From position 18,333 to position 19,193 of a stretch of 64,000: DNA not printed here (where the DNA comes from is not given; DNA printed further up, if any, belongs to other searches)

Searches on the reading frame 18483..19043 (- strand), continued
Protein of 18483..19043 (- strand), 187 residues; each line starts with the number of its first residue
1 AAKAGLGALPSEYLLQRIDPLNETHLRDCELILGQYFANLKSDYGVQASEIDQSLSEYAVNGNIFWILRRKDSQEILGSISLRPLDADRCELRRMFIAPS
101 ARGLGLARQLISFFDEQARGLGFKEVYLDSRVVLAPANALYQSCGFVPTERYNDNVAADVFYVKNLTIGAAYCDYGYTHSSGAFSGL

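Call 52: find_homologous_proteins(query=A2, max_evalue=1e-8)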
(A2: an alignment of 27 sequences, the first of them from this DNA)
Query A2 (27 sequences) (169 aa, profile of the alignment): 3537 proteins with E <= 1e-8 among 8000 candidates; the best 120 are listed.
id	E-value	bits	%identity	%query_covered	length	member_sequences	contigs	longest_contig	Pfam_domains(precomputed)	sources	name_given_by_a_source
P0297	2.4e-46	176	34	53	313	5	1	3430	PF13673.14,PF12568.15,PF13420.14,PF09390.18,PF13480.14,PF13508.14,PF08445.17,PF14542.13,PF00583.32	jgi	jgi:ribosomal protein S18 acetylase RimI-like enzyme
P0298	1.0e-36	144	38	53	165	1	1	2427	PF13673.14,PF13302.14,PF13508.14,PF08445.17,PF00583.32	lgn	-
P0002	2.4e-36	143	40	53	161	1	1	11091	PF13673.14,PF13508.14,PF00583.32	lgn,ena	-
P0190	3.7e-35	139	34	55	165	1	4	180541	PF13673.14,PF13302.14,PF13508.14,PF08445.17,PF00583.32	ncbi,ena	-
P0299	1.1e-34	138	42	52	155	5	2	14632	PF13673.14,PF13508.14,PF08445.17,PF14542.13,PF00583.32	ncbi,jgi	-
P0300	2.5e-34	136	34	61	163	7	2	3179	PF13673.14,PF13508.14,PF08445.17,PF14542.13,PF00583.32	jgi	jgi:putative acetyltransferase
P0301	4.8e-34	136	26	81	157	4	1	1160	PF13673.14,PF13508.14,PF14542.13,PF00583.32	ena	-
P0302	7.9e-34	135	33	79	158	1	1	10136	PF13673.14,PF13302.14,PF13508.14,PF08445.17,PF00583.32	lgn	-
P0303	1.5e-33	134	31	85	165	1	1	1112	PF13673.14,PF13508.14,PF08445.17,PF00583.32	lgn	-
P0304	1.8e-33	134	37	54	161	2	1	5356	PF13673.14,PF13508.14,PF08445.17,PF00583.32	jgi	jgi:GNAT superfamily N-acetyltransferase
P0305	2.3e-33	133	32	58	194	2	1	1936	PF13673.14,PF13508.14,PF08445.17,PF00583.32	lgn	-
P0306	3.0e-33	133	35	62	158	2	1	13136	PF13673.14,PF13508.14,PF00583.32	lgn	-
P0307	3.8e-33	133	29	69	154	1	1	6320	PF13673.14,PF13508.14,PF08445.17,PF00583.32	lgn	-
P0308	3.9e-33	133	28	70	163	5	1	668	PF13673.14,PF13508.14,PF08445.17,PF00583.32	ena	-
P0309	3.9e-33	133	40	52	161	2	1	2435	PF13673.14,PF13508.14,PF14542.13,PF00583.32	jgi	-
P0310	4.2e-33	132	37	53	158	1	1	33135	PF13673.14,PF13508.14,PF08445.17,PF00583.32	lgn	-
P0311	4.9e-33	132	30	52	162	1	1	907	PF13673.14,PF13508.14,PF08445.17,PF00583.32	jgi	-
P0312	5.2e-33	132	32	79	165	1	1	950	PF13673.14,PF13508.14,PF08445.17,PF17013.12,PF14542.13,PF00583.32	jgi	-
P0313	6.5e-33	132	28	82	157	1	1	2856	PF13673.14,PF13508.14,PF00583.32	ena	-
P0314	9.5e-33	131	28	89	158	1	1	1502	PF13673.14,PF13508.14,PF08445.17,PF14542.13,PF00583.32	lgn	-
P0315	1.2e-32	131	35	48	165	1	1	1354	PF13673.14,PF13508.14,PF08445.17,PF17013.12,PF14542.13,PF00583.32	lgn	-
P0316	1.4e-32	131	30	73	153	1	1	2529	PF13673.14,PF13508.14,PF08445.17,PF00583.32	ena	-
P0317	1.4e-32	131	32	85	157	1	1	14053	PF13673.14,PF13420.14,PF13508.14,PF08445.17,PF00583.32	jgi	jgi:ribosomal protein S18 acetylase RimI-like enzyme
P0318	1.5e-32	131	32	79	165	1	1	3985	PF13673.14,PF13508.14,PF08445.17,PF17013.12,PF14542.13,PF00583.32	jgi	-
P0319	1.5e-32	131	32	81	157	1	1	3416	PF13673.14,PF13508.14,PF14542.13,PF00583.32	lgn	-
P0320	1.6e-32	131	33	80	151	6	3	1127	PF13673.14,PF13508.14,PF00583.32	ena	-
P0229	1.6e-32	131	30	62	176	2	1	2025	PF13673.14,PF13508.14,PF08445.17,PF14542.13,PF00583.32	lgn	-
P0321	1.8e-32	130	34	56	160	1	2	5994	PF13673.14,PF13508.14,PF08445.17,PF00583.32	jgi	jgi:carbonic anhydrase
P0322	1.8e-32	130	31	52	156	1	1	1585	PF13673.14,PF13508.14,PF08445.17,PF00583.32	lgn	-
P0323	1.8e-32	130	32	78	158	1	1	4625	PF13673.14,PF13508.14,PF08445.17,PF14542.13,PF00583.32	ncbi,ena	-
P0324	2.2e-32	130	35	77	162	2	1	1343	PF13673.14,PF13508.14,PF14542.13,PF00583.32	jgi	-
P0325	2.2e-32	130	31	78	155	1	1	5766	PF13673.14,PF13508.14,PF08445.17,PF00583.32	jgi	jgi:ribosomal protein S18 acetylase RimI-like enzyme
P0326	2.2e-32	130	39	57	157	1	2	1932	PF13673.14,PF13508.14,PF08445.17,PF00583.32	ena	-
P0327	2.9e-32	130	30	53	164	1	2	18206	PF13673.14,PF13508.14,PF08445.17,PF14542.13,PF00583.32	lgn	-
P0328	3.2e-32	130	26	83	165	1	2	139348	PF13673.14,PF13508.14,PF08445.17,PF14542.13,PF00583.32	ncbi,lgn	ncbi:MAG: GNAT family N-acetyltransferase [Promethearchaeota archaeon]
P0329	3.2e-32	130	32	69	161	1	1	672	PF13673.14,PF13508.14,PF08445.17,PF14542.13,PF00583.32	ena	-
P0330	3.4e-32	130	36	56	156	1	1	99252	PF13673.14,PF13420.14,PF13302.14,PF13508.14,PF14542.13,PF00583.32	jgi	jgi:putative acetyltransferase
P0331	3.5e-32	129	33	58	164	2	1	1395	PF13673.14,PF13508.14,PF08445.17,PF00583.32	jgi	-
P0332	3.7e-32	129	27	80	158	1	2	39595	PF13673.14,PF13508.14,PF00583.32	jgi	-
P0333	3.9e-32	129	30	54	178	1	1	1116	PF13673.14,PF13508.14,PF08445.17,PF17013.12,PF14542.13,PF00583.32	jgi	-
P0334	3.9e-32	129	32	52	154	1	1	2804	PF13673.14,PF13420.14,PF13508.14,PF08445.17,PF00583.32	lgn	-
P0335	4.1e-32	129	28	85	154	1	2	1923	PF13673.14,PF13508.14,PF08445.17,PF14542.13,PF00583.32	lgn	-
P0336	4.1e-32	129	35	78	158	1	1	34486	PF13673.14,PF13508.14,PF00583.32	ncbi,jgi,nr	ncbi:MAG TPA: GNAT family N-acetyltransferase [Hyphomicrobiaceae bacterium]|nr:GNAT family N-acetylt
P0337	4.4e-32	129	31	56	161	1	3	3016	PF13673.14,PF13508.14,PF08445.17,PF17013.12,PF14542.13,PF00583.32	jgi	jgi:ribosomal protein S18 acetylase RimI-like enzyme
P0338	4.5e-32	129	35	48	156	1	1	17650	PF13673.14,PF13508.14,PF08445.17,PF17013.12,PF14542.13,PF00583.32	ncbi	ncbi:MAG: GNAT family N-acetyltransferase [bacterium]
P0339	4.8e-32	129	30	69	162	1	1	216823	PF13673.14,PF13508.14,PF08445.17,PF00583.32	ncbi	-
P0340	5.4e-32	129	32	63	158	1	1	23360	PF13673.14,PF13508.14,PF08445.17,PF00583.32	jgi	-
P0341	5.4e-32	129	29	89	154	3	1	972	PF13673.14,PF13302.14,PF13508.14,PF08445.17,PF14542.13,PF00583.32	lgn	-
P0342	5.7e-32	129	37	58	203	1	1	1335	PF13673.14,PF13508.14,PF00583.32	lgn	-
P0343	5.7e-32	129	24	87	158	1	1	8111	PF13673.14,PF13508.14,PF00583.32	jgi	-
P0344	5.8e-32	129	26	80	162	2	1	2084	PF13673.14,PF13508.14,PF00583.32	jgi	jgi:ribosomal protein S18 acetylase RimI-like enzyme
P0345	6.5e-32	129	37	60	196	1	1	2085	PF13673.14,PF13508.14,PF08445.17,PF14542.13,PF00583.32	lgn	-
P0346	6.7e-32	129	35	57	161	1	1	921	PF13673.14,PF13508.14,PF00583.32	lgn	-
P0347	6.8e-32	129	24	91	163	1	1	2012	PF13673.14,PF13508.14,PF00583.32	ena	-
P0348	7.6e-32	128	27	83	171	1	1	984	PF13673.14,PF13508.14,PF00583.32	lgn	-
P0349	7.8e-32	128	30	85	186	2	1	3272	PF13673.14,PF13508.14,PF08445.17,PF00583.32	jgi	-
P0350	7.8e-32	128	30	77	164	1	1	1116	PF13673.14,PF13508.14,PF08445.17,PF00583.32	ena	-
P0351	8.1e-32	128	35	53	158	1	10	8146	PF13673.14,PF13420.14,PF13508.14,PF08445.17,PF14542.13,PF00583.32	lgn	-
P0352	8.6e-32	128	30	73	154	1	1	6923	PF13673.14,PF13508.14,PF08445.17,PF00583.32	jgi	jgi:putative acetyltransferase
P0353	8.8e-32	128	31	56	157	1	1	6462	PF13673.14,PF13508.14,PF00583.32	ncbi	-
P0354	9.3e-32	128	38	63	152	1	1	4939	PF13673.14,PF13508.14,PF08445.17,PF00583.32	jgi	jgi:ribosomal protein S18 acetylase RimI-like enzyme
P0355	9.6e-32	128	24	91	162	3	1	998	PF13673.14,PF13508.14,PF00583.32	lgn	-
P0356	1.1e-31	128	30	77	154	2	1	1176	PF13673.14,PF13508.14,PF08445.17,PF14542.13,PF00583.32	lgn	-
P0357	1.1e-31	128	25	80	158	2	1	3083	PF13673.14,PF13508.14,PF00583.32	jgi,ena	-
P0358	1.1e-31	128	35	58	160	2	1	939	PF13673.14,PF13508.14,PF00583.32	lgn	-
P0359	1.1e-31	128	25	91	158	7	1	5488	PF13673.14,PF13508.14,PF00583.32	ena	-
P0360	1.2e-31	128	31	55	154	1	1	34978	PF13673.14,PF13508.14,PF08445.17,PF00583.32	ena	-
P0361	1.2e-31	128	32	85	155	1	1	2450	PF13673.14,PF13508.14,PF08445.17,PF14542.13,PF00583.32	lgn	-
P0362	1.2e-31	128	26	83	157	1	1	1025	PF13673.14,PF12568.15,PF13508.14,PF00583.32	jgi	jgi:putative acetyltransferase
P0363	1.3e-31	128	31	56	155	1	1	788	PF13673.14,PF13508.14,PF08445.17,PF00583.32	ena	-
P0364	1.3e-31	128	26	80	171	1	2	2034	PF13673.14,PF13508.14,PF00583.32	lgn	-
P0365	1.3e-31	128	34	53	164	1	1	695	PF13673.14,PF13508.14,PF08445.17,PF00583.32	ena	-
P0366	1.3e-31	128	31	52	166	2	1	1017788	PF13673.14,PF13508.14,PF08445.17,PF00583.32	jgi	-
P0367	1.4e-31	127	35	57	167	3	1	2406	PF13673.14,PF13508.14,PF08445.17,PF00583.32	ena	-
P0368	1.5e-31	127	24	92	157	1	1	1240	PF13673.14,PF13508.14,PF00583.32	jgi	-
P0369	1.5e-31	127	35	78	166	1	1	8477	PF13673.14,PF13508.14,PF08445.17,PF00583.32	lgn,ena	-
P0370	1.5e-31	127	29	83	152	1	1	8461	PF13673.14,PF13420.14,PF13508.14,PF08445.17,PF14542.13,PF00583.32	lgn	-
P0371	1.5e-31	127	34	63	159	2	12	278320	PF13673.14,PF13508.14,PF00583.32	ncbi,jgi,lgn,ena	jgi:ribosomal protein S18 acetylase RimI-like enzyme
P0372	1.5e-31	127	34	57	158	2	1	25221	PF13673.14,PF13508.14,PF08445.17,PF00583.32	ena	-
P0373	1.6e-31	127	28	89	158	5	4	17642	PF13673.14,PF13508.14,PF08445.17,PF14542.13,PF00583.32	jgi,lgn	jgi:putative acetyltransferase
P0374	1.6e-31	127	36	54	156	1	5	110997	PF13673.14,PF13508.14,PF08445.17,PF00583.32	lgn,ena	-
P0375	1.7e-31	127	28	80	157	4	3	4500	PF13673.14,PF13508.14,PF14542.13,PF00583.32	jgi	jgi:ribosomal protein S18 acetylase RimI-like enzyme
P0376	1.7e-31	127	31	55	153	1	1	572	PF13673.14,PF13508.14,PF08445.17,PF14542.13,PF00583.32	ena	-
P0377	1.7e-31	127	34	54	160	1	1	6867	PF13673.14,PF13508.14,PF00583.32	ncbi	-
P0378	1.8e-31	127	34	76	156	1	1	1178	PF13673.14,PF13508.14,PF08445.17,PF00583.32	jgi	jgi:putative acetyltransferase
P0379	1.9e-31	127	36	51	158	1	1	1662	PF13673.14,PF13508.14,PF08445.17,PF00583.32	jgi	-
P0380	2.0e-31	127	36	59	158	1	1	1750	PF13673.14,PF13508.14,PF00583.32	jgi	jgi:GNAT superfamily N-acetyltransferase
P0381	2.1e-31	127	24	89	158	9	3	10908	PF13673.14,PF13508.14,PF08445.17,PF14542.13,PF00583.32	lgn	-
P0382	2.2e-31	127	25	91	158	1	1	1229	PF13673.14,PF13508.14,PF00583.32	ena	-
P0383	2.2e-31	127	29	83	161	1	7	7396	PF13673.14,PF13508.14,PF08445.17,PF00583.32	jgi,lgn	-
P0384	2.2e-31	127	30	51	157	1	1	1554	PF13673.14,PF13508.14,PF08445.17,PF00583.32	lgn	-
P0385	2.3e-31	127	30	87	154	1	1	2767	PF13673.14,PF13508.14,PF08445.17,PF00583.32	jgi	jgi:ribosomal protein S18 acetylase RimI-like enzyme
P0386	2.3e-31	127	33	53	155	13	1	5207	PF13673.14,PF13508.14,PF00583.32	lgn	-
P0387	2.5e-31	127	34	51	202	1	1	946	PF13673.14,PF13508.14,PF00583.32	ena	-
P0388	2.5e-31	127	34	52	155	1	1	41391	PF13673.14,PF13508.14,PF08445.17,PF00583.32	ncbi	-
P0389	2.5e-31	127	33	72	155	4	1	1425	PF13673.14,PF13508.14,PF08445.17,PF14542.13,PF00583.32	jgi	-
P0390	2.5e-31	127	27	77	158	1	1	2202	PF13673.14,PF13508.14,PF00583.32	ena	-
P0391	2.6e-31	127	36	54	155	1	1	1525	PF13673.14,PF13508.14,PF08445.17,PF00583.32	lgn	-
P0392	2.6e-31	127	27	82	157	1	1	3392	PF13673.14,PF13508.14,PF00583.32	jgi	-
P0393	2.7e-31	127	29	83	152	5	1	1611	PF13673.14,PF13508.14,PF00583.32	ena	-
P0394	2.7e-31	127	30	72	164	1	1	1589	PF13673.14,PF13508.14,PF08445.17,PF00583.32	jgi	jgi:ribosomal protein S18 acetylase RimI-like enzyme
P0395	2.9e-31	127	28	80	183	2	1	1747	PF13673.14,PF13508.14,PF00583.32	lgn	-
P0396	2.9e-31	127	30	89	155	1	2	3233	PF13673.14,PF13508.14,PF08445.17,PF14542.13,PF00583.32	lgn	-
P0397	2.9e-31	127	29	58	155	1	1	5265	PF13673.14,PF13508.14,PF08445.17,PF00583.32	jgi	jgi:ribosomal protein S18 acetylase RimI-like enzyme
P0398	2.9e-31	126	32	79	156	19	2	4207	PF13673.14,PF13508.14,PF08445.17,PF00583.32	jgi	jgi:putative acetyltransferase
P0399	3.1e-31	126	43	51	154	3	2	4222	PF13673.14,PF13508.14,PF08445.17,PF14542.13,PF00583.32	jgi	jgi:putative acetyltransferase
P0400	3.2e-31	126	37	54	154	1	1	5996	PF13673.14,PF13508.14,PF08445.17,PF17013.12,PF14542.13,PF00583.32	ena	-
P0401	3.4e-31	126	35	52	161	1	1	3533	PF13673.14,PF13508.14,PF08445.17,PF00583.32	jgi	jgi:ribosomal protein S18 acetylase RimI-like enzyme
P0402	3.4e-31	126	26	88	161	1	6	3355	PF13673.14,PF13508.14,PF00583.32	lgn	-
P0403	3.6e-31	126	33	81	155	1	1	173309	PF13673.14,PF13420.14,PF13508.14,PF08445.17,PF14542.13,PF00583.32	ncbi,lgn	-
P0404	3.6e-31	126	28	80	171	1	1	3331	PF13673.14,PF13508.14,PF00583.32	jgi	jgi:ribosomal protein S18 acetylase RimI-like enzyme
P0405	3.7e-31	126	36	72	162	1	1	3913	PF13673.14,PF13508.14,PF08445.17,PF00583.32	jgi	-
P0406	3.8e-31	126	26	88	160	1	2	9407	PF13673.14,PF13508.14,PF00583.32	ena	-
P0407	3.9e-31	126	30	87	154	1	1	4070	PF13673.14,PF13508.14,PF08445.17,PF00583.32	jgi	jgi:ribosomal protein S18 acetylase RimI-like enzyme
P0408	4.0e-31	126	32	82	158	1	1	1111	PF13673.14,PF13508.14,PF08445.17,PF00583.32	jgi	jgi:ribosomal protein S18 acetylase RimI-like enzyme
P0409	4.1e-31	126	28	84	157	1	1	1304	PF13673.14,PF13420.14,PF13508.14,PF08445.17,PF00583.32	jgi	jgi:GNAT superfamily N-acetyltransferase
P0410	4.2e-31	126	31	56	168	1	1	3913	PF13673.14,PF13508.14,PF08445.17,PF14542.13,PF00583.32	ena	-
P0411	4.3e-31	126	24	81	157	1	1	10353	PF13673.14,PF13508.14,PF14542.13,PF00583.32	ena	-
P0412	4.3e-31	126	25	91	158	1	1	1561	PF13673.14,PF13508.14,PF00583.32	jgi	jgi:ribosomal protein S18 acetylase RimI-like enzyme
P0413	4.4e-31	126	34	69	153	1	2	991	PF13673.14,PF13508.14,PF08445.17,PF14542.13,PF00583.32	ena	-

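Call 61: search_solved_structures(query=A2, max_evalue=0.00001)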
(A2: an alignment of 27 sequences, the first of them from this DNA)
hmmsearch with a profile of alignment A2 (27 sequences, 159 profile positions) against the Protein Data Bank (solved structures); distinct sequences matched with E-value up to 0.00001: 105 (the best 60 are shown).
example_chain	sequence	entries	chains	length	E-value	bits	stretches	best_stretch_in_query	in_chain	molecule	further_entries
3d8p_A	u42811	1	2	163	2e-18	70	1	22-140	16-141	acetyltransferase of GNAT family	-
3lod_A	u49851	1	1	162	2.4e-18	69.8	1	60-155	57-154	Putative acyl-CoA N-acyltransferase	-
8iym_A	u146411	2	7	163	5.2e-17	65.5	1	47-139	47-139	N-acetyltransferase domain-containing protein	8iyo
2q7b_A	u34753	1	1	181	7.3e-17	65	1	23-140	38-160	Acetyltransferase, GNAT family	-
1yx0_A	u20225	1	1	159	2.5e-16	63.2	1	51-155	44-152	hypothetical protein ysnE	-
1tiq_A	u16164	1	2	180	3e-16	63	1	12-153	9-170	Protease synthase and sporulation negative regulatory protein PAI 1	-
3pp9_A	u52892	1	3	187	3.3e-14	56.4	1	24-134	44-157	Putative streptothricin acetyltransferase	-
6wqb_A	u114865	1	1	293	2.4e-13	53.6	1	51-137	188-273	N-terminal acetyltransferase, GNAT family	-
6wqc_A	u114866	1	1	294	2.4e-13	53.6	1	51-137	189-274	N-terminal acetyltransferase, GNAT family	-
4e2a_A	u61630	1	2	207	4.5e-13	52.7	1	21-140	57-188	Putative acetyltransferase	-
8osp_A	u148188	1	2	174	1.7e-12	50.8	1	35-138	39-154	N-acetyltransferase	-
5jq4_A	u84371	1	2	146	1.7e-12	50.8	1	39-136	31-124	Acetyltransferase SACOL1063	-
5jph_A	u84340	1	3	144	2e-12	50.6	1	39-136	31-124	Acetyltransferase SACOL1063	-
8a9o_A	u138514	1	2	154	4.8e-12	49.3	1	5-136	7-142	DpA polyamine acetyltransferase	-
7wx5_A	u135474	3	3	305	9.4e-12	48.4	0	45-135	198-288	N-acetyltransferase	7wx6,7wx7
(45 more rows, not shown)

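Call 71: find_related_loci(query=window:18531-19037:-, collection=metagenome_contigs, flank=4000)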
Query seq(169 aa) (169 aa) in metagenome_contigs; peptide patterns used: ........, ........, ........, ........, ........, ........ (x = any residue, [..] = any of these).
125 stretches matched a pattern, but none encodes a relative of the query by tblastn (E <= 1e-3).
